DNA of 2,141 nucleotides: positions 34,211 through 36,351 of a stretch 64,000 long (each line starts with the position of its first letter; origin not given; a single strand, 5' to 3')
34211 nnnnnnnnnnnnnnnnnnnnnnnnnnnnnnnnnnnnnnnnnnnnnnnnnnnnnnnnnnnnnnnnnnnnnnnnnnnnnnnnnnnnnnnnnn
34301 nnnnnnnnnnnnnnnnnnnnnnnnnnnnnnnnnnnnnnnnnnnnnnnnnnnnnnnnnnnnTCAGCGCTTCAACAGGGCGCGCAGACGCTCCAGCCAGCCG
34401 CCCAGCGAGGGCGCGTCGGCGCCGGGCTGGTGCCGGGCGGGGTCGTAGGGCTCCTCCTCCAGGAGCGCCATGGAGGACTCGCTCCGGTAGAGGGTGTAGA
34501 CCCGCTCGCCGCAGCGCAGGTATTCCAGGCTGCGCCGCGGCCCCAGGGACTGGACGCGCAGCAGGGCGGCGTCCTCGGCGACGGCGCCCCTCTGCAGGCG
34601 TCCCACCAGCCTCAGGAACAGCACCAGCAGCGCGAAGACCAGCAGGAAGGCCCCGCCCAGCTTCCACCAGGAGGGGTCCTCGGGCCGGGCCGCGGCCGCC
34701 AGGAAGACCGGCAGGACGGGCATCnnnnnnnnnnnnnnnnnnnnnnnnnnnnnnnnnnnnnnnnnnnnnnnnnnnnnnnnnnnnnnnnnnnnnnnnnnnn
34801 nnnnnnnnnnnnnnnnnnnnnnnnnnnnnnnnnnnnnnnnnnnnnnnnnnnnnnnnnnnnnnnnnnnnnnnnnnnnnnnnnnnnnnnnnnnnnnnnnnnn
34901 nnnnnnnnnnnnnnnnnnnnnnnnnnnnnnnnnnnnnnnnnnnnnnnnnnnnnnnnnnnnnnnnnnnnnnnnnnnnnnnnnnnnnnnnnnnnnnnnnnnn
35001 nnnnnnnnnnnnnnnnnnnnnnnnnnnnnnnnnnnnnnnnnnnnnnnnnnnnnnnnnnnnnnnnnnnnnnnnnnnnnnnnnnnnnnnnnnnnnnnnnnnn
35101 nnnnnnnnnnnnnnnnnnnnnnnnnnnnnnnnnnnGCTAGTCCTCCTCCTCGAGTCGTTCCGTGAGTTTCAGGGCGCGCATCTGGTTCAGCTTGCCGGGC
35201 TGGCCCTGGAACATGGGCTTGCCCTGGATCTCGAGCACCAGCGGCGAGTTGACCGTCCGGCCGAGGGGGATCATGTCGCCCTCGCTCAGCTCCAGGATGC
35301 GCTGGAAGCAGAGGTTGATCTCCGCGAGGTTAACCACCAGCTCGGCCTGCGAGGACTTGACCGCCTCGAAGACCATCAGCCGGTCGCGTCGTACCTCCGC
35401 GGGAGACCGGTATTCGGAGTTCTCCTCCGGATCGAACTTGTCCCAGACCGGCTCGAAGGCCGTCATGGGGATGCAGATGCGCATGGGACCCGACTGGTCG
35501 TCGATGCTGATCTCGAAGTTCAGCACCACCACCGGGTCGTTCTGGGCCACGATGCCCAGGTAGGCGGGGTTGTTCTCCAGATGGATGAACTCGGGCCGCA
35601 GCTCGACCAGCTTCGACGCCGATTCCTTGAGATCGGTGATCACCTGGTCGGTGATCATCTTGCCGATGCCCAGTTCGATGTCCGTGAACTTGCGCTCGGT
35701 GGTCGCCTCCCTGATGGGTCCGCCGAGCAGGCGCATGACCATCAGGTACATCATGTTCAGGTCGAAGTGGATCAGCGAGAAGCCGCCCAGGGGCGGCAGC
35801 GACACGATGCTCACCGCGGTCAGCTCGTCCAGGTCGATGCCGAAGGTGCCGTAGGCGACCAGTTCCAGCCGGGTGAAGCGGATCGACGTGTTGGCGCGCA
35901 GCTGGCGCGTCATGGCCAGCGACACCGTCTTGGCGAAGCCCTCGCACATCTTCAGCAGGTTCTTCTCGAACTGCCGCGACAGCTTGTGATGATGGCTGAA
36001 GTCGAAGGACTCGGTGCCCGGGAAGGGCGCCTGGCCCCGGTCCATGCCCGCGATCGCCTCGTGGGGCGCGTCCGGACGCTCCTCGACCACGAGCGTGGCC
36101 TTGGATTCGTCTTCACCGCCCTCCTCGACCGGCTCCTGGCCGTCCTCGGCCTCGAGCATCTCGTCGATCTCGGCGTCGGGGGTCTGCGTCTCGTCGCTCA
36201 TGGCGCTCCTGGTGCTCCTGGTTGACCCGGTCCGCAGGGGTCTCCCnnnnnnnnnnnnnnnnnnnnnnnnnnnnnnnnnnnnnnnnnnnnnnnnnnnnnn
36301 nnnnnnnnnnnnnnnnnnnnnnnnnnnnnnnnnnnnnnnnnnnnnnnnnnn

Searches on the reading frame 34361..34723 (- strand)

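Call 22: search_protein_families(library=pfam, proteins=[window:34361-34723:-], max_evalue=0.001)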
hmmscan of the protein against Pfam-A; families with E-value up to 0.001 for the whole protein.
window:34361-34723:- (120 aa): 0 families

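Call 51: search_protein_families(library=pfam, proteins=[window:34361-34723:-], max_evalue=0.1)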
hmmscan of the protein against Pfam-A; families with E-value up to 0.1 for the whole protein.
window:34361-34723:- (120 aa): 2 families
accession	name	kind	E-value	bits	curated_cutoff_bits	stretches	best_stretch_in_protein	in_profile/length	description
PF19728.4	DUF6220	-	0.007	17.1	29.8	1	6-48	2-47/66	Family of unknown function (DUF6220)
PF14316.11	DUF4381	-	0.076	13.8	27.2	0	14-60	16-58/145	Domain of unknown function (DUF4381)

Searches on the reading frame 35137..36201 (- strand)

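Call 21: search_protein_families(library=pfam, proteins=[window:35137-36201:-], max_evalue=0.001)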
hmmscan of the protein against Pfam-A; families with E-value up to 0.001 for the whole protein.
window:35137-36201:- (354 aa): 2 families
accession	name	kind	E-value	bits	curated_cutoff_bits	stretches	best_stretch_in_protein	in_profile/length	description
PF02154.20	FliM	-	6.7e-36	124.4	27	1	66-255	1-191/192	Flagellar motor switch protein FliM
PF01052.25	FliMN_C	-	9.5e-16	57.9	23.8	1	280-350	2-72/73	Type III flagellar switch regulator (C-ring) FliN C-term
